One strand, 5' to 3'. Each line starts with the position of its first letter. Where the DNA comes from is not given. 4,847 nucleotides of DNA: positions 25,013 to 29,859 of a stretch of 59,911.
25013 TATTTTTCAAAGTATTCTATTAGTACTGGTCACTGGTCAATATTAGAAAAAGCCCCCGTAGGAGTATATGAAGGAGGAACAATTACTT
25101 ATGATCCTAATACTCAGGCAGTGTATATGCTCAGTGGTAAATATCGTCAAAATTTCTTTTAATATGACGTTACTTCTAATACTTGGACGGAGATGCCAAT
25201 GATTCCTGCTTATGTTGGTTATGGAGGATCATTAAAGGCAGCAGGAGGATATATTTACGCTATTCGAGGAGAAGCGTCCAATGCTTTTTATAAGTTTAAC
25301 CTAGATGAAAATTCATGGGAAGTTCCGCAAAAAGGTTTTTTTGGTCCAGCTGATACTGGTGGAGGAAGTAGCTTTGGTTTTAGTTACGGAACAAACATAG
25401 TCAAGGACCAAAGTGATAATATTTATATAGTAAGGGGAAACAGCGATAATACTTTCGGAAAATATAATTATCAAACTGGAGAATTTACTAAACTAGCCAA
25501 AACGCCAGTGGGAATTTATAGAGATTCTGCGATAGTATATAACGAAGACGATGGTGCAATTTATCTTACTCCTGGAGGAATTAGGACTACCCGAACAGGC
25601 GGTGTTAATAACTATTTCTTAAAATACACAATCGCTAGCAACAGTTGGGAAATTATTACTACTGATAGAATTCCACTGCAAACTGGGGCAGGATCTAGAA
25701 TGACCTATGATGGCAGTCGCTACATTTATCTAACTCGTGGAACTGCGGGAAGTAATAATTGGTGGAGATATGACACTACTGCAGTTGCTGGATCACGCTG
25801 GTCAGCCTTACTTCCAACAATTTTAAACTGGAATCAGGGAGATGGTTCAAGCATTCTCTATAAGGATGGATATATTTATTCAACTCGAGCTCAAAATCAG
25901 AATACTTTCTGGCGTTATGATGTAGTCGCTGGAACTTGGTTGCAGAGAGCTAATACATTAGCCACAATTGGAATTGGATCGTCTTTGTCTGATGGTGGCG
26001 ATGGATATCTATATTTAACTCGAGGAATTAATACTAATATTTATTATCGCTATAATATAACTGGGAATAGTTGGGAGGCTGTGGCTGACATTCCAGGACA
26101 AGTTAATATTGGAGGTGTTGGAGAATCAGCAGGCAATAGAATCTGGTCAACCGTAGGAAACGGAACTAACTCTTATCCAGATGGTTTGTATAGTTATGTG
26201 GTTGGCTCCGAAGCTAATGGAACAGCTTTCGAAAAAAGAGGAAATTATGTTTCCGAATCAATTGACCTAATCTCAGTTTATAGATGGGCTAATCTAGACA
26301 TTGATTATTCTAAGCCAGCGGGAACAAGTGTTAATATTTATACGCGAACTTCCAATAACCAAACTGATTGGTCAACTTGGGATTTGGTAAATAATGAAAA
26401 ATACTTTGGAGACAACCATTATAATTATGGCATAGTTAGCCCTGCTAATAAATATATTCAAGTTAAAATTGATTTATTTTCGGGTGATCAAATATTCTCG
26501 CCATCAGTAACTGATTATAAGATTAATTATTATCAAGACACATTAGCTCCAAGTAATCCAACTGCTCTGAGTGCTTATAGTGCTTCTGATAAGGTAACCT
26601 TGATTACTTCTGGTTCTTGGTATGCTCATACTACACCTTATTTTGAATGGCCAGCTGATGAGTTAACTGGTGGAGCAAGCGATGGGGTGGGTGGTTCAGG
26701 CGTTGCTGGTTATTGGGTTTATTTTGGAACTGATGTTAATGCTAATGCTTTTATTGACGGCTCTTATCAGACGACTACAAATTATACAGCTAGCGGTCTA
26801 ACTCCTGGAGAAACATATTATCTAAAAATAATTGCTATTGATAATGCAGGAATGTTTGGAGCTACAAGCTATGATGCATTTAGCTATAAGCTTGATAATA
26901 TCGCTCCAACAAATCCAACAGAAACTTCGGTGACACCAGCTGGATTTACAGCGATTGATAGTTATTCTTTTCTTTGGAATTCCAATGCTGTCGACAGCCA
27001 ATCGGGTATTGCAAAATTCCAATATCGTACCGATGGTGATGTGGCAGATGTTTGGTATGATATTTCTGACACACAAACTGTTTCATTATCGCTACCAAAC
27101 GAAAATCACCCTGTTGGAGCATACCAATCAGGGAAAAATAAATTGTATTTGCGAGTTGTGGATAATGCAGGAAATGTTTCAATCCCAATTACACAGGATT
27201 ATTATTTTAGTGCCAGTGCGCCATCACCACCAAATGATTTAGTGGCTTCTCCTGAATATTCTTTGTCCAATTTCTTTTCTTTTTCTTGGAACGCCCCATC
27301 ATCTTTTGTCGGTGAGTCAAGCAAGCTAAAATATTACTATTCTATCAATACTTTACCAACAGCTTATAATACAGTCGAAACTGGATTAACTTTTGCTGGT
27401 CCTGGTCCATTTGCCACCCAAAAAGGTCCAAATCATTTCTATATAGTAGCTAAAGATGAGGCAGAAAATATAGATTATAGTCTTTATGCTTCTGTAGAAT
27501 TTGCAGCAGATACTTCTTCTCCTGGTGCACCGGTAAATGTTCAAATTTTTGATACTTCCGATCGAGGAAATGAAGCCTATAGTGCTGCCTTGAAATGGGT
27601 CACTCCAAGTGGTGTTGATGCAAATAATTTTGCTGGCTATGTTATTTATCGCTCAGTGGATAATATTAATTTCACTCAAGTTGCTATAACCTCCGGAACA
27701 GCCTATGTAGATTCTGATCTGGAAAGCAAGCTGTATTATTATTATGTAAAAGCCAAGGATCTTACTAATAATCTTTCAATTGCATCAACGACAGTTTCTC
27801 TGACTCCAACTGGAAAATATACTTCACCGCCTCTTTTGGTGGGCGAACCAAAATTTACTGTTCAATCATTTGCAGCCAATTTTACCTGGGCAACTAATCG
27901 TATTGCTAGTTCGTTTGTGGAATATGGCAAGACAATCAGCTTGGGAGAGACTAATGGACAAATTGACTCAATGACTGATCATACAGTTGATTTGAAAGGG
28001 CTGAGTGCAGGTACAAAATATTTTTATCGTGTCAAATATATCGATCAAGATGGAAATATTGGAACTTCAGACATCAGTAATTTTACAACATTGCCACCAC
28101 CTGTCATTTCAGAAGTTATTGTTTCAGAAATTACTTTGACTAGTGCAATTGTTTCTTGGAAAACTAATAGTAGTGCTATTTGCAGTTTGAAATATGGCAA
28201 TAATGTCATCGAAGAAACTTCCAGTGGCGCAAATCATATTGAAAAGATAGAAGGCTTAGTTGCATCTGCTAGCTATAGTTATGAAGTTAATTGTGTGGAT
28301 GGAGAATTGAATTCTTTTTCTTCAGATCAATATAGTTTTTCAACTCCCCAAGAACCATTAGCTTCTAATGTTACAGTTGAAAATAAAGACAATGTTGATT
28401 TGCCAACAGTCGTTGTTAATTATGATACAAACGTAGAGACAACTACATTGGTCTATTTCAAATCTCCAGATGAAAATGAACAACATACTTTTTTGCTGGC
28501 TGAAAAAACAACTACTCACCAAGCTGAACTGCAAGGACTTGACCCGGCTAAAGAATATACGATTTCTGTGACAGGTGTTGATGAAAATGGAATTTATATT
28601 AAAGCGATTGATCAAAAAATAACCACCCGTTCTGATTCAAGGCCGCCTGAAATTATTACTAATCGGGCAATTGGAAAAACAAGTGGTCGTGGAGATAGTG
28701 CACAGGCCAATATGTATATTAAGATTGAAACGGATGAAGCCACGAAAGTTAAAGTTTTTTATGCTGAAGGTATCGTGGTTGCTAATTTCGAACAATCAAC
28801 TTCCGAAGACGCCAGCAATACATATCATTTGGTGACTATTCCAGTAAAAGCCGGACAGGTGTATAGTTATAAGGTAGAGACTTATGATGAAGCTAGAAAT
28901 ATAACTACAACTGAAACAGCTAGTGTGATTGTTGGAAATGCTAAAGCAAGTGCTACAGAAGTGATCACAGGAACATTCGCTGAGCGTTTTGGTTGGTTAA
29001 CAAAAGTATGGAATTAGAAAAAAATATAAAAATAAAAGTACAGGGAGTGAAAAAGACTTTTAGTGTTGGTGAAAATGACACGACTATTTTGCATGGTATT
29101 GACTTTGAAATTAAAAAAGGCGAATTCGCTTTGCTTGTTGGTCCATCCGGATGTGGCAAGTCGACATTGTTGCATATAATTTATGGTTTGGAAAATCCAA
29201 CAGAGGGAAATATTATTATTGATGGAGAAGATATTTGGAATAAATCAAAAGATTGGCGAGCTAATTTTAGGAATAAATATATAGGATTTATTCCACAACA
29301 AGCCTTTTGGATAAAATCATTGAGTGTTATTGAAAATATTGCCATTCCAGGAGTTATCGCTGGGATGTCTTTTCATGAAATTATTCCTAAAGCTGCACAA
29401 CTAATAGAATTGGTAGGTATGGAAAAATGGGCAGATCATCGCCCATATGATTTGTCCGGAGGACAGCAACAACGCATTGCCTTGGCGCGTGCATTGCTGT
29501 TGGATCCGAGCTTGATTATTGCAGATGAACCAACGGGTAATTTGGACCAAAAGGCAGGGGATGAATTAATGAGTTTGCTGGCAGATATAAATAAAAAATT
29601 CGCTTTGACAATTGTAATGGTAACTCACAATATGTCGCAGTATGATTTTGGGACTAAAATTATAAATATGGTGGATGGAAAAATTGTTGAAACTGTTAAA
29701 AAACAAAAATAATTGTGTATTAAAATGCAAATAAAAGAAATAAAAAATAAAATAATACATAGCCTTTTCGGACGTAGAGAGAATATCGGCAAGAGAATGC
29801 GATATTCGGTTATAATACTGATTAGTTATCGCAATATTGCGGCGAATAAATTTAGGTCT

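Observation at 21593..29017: One in-frame TAA splits a ~2,470-codon Kelch-propeller/FN3 surface-protein gene in the middle of a blade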

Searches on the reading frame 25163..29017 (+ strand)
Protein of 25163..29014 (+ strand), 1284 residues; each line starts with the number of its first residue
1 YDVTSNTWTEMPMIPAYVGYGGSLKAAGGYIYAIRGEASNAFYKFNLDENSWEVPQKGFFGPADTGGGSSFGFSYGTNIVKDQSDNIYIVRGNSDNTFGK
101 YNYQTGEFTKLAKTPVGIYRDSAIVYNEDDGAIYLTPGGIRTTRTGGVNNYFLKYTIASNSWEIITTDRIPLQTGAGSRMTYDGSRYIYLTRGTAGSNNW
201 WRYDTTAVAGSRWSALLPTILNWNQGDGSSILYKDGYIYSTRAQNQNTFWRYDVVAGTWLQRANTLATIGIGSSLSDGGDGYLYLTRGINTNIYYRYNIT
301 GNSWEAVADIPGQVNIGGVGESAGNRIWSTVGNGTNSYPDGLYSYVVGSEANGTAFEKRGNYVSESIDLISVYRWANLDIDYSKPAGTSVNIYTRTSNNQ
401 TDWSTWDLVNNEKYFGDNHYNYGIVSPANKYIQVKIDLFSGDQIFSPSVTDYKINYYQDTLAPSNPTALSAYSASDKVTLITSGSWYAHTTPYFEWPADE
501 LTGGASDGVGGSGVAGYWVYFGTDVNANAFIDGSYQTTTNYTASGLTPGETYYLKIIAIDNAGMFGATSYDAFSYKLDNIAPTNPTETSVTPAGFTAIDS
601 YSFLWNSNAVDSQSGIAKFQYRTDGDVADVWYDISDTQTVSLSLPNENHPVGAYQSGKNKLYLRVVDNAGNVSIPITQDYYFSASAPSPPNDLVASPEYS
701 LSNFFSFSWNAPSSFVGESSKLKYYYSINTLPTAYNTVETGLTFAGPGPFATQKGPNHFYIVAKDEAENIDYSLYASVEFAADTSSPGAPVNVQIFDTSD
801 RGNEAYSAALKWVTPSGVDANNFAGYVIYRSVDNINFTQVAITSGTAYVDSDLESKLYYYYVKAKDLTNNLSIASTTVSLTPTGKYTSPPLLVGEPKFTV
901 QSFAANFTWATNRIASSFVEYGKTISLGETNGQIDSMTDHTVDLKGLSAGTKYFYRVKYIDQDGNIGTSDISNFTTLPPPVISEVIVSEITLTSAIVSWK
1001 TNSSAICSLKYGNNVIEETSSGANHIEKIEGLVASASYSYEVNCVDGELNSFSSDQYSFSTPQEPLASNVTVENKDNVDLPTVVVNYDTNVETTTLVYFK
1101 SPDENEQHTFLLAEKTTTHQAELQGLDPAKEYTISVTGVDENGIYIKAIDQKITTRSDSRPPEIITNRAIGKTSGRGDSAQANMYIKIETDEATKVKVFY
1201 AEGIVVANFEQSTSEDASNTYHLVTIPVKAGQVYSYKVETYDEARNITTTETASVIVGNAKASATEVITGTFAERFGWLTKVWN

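Call 6: search_protein_families(library=pfam, proteins=[window:25163-29014:+], max_evalue=0.01)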
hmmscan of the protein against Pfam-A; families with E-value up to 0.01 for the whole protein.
window:25163-29014:+ (1284 aa): 10 families
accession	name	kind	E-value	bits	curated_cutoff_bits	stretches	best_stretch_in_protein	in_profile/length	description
PF00041.27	fn3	-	1.2e-13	51.5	25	1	900-973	11-82/84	Fibronectin type III domain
PF16656.11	Pur_ac_phosph_N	-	1.7e-12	48.2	30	1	904-976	14-93/93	Purple acid Phosphatase, N-terminal domain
PF13964.12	Kelch_6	-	1.5e-08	34.7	25.3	0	280-312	11-48/50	Kelch motif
PF16655.11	PhoD_N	-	2e-07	31.9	30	0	935-965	52-84/90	PhoD-like phosphatase, N-terminal domain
PF25788.1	Ig_Rha78A_N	-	2.2e-06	28.3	27.4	0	932-976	54-101/105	Rha78A-like, N-terminal immunoglobulin domain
PF25059.1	FN3_DSCAM-DSCAML_C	-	3.8e-06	27.6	39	0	535-565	41-71/89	DSCAM/DSCAML C-terminal Fn3-like domain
PF24421.1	Ig_J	-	0.00029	21.3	29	0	802-866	22-86/104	Tip attachment protein J, Ig-like domain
PF01344.31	Kelch_1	-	0.0004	20.3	20.1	0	243-260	23-40/46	Kelch motif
PF13415.12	Kelch_3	-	0.0014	19.2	22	0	34-54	12-32/48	Galactose oxidase, central domain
PF07646.21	Kelch_2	-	0.0053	17.1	21.3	0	15-53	5-42/48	Kelch motif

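Call 11: find_encoding_contigs(protein=window:25193-29017:+, flank=10000, max_places=6)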
Protein window:25193-29017:+ (1274 aa): 6 contigs read that carry it; 3 places shown.
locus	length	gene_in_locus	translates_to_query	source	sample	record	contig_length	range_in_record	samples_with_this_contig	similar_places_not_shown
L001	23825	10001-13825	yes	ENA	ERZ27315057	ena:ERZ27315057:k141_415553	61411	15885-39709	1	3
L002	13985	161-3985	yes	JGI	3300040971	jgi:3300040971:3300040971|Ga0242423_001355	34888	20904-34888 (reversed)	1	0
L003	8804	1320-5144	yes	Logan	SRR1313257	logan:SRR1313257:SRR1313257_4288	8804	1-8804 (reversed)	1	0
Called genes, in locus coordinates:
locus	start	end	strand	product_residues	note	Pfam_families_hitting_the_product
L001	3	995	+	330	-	PF12844:HTH_19, PF13413:HTH_25, PF09136:Glucodextran_B, PF13464:RodZ_C (weak)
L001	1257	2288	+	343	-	PF00154:RecA_N, PF08423:Rad51, PF06745:ATPase (weak), PF27531:MT3502_N (faint), PF21096:RecA_C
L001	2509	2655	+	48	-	-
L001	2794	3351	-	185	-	PF08207:EFP_N, PF01132:EFP, PF09285:Elong-fact-P_C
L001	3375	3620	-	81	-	PF01084:Ribosomal_S18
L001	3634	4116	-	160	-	PF00436:SSB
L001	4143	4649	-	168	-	PF01250:Ribosomal_S6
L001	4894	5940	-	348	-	PF01926:MMR_HSR1, PF02421:FeoB_N, PF06071:YchF-GTPase_C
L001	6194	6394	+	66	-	PF13411:MerR_1, PF00376:MerR (weak)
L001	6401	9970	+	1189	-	PF01344:Kelch_1 (faint), PF07646:Kelch_2 (faint), PF13964:Beta-prop_Calicin (faint)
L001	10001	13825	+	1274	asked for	PF00041:fn3 (faint), PF16655:PhoD_N (faint), PF23376:Fn3_VIN3 (faint), PF25059:FN3_DSCAM-DSCAML_C (faint), PF25788:Ig_Rha78A_N (faint), PF16656:Pur_ac_phosph_N (weak)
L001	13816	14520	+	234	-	PF00005:ABC_tran, PF13304:AAA_21 (faint)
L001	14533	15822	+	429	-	PF12704:MacB_PCD, PF02687:FtsX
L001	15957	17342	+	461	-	PF02878:PGM_PMM_I, PF02879:PGM_PMM_II, PF02880:PGM_PMM_III, PF00408:PGM_PMM_IV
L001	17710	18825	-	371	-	PF00579:tRNA-synt_1b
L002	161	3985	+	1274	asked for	PF00041:fn3 (faint), PF16655:PhoD_N (faint), PF23376:Fn3_VIN3 (faint), PF25059:FN3_DSCAM-DSCAML_C (faint), PF25788:Ig_Rha78A_N (faint), PF16656:Pur_ac_phosph_N (weak)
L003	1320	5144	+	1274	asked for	PF00041:fn3 (faint), PF16655:PhoD_N (faint), PF23376:Fn3_VIN3 (faint), PF25059:FN3_DSCAM-DSCAML_C (faint), PF25788:Ig_Rha78A_N (faint), PF16656:Pur_ac_phosph_N (weak)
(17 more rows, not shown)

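Call 55: search_protein_families(library=ncbifam, proteins=[window:25163-29014:+], max_evalue=0.001)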
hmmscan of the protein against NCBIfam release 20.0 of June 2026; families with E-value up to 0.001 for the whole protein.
window:25163-29014:+ (1284 aa): 1 family
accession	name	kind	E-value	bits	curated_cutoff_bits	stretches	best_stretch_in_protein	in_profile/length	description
TIGR03548.1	mutarot_permut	subfamily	1.8e-05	24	243.2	0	287-345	134-191/323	cyclically-permuted mutarotase family protein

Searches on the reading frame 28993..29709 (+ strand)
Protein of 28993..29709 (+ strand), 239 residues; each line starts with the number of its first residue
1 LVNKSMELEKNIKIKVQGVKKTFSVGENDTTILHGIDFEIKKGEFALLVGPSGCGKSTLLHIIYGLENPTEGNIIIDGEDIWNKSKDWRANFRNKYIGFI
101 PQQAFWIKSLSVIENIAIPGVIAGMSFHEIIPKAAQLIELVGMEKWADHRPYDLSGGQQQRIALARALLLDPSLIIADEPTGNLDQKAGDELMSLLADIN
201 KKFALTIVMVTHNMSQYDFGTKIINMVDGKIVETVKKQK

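Call 6: search_protein_families(library=pfam, proteins=[window:28993-29709:+], max_evalue=0.01)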
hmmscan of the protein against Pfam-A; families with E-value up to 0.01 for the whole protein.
window:28993-29709:+ (239 aa): 9 families
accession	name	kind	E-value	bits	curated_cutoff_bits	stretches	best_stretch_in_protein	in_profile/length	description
PF00005.33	ABC_tran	-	5.7e-35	121.3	25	1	33-181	1-136/137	ABC transporter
PF13304.12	AAA_21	-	9.5e-07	29.6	27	0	45-91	1-40/304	AAA domain, putative AbiEii toxin, Type IV TA system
PF02463.25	SMC_N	-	0.00019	21.3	40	0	153-216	136-203/220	RecF/RecN/SMC N terminal domain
PF13555.12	AAA_29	-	0.00043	20.4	27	1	34-60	13-39/61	P-loop containing region of AAA domain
PF03193.22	RsgA_GTPase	-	0.00075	19.8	30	1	14-65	78-128/174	RsgA GTPase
PF00004.35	AAA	-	0.0034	18.3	21.2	0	47-65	2-20/131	ATPase family associated with various cellular activities (AAA)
PF03215.21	Rad17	-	0.0048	17.3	23.8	1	39-63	41-65/186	Rad17 P-loop domain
PF13481.12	AAA_25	-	0.0073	16.4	27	0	40-60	30-50/195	AAA domain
PF13401.12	AAA_22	-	0.0077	17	27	0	43-61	5-23/130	AAA domain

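Call 55: search_protein_families(library=ncbifam, proteins=[window:29008-29709:+], max_evalue=0.001)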
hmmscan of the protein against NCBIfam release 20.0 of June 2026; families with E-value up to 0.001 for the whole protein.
window:29008-29709:+ (234 aa): 191 families (the best 25 are shown)
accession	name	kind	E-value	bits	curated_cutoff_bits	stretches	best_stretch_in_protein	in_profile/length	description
TIGR02211.1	LolD_lipo_ex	equivalog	2.7e-63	213.5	307.75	1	9-227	2-220/221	lipoprotein-releasing ABC transporter ATP-binding protein LolD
NF008639.0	PRK11629.1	equivalog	7e-57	192.5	360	1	6-228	4-226/234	lipoprotein-releasing ABC transporter ATP-binding protein LolD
NF038007.1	ABC_ATP_DarD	equivalog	7.4e-56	189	375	1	9-226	2-218/218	darobactin export ABC transporter ATP-binding protein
NF007879.0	PRK10584.1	equivalog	8e-54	182.8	336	1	8-228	6-226/228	putative ABC transporter ATP-binding protein YbbA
TIGR02673.1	FtsE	equivalog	1.6e-52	178.3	264.85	1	10-222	3-211/214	cell division ATP-binding protein FtsE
TIGR02982.1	heterocyst_DevA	subfamily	3.2e-51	174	295.8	1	9-226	2-219/220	ABC exporter ATP-binding subunit, DevA family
NF007826.0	PRK10535.1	equivalog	2.1e-49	168.4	966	1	10-232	6-227/648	macrolide ABC transporter ATP-binding protein/permease MacB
TIGR03608.1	L_ocin_972_ABC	subfamily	3.1e-49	167.2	254.85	1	23-220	9-205/206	putative bacteriocin export ABC transporter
TIGR02315.1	ABC_phnC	equivalog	4.6e-49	167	266.1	1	9-227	2-225/243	phosphonate ABC transporter ATP-binding protein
TIGR03265.1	PhnT2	equivalog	5.8e-48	163.9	457.7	1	8-227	4-214/353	putative 2-aminoethylphosphonate ABC transporter ATP-binding protein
TIGR00968.1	3a0106s01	subfamily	1e-46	159.4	342.75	1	9-228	1-211/237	sulfate ABC transporter ATP-binding protein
NF040933.2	ABC_arch_GlcV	equivalog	2.4e-46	158.3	450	1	8-228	2-222/357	glucose ABC transporter ATP-binding protein GlcV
TIGR01186.1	proV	subfamily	1.8e-45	155.6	326.6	1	29-228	10-210/363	betaine/proline/choline family ABC transporter ATP-binding protein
TIGR04521.1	ECF_ATPase_2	equivalog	9.2e-45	152.9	330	1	9-231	1-228/279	energy-coupling factor transporter ATPase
NF040840.2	tungstate_WtpC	equivalog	4.1e-44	151.3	440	1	27-229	15-212/347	tungstate ABC transporter ATP-binding protein WtpC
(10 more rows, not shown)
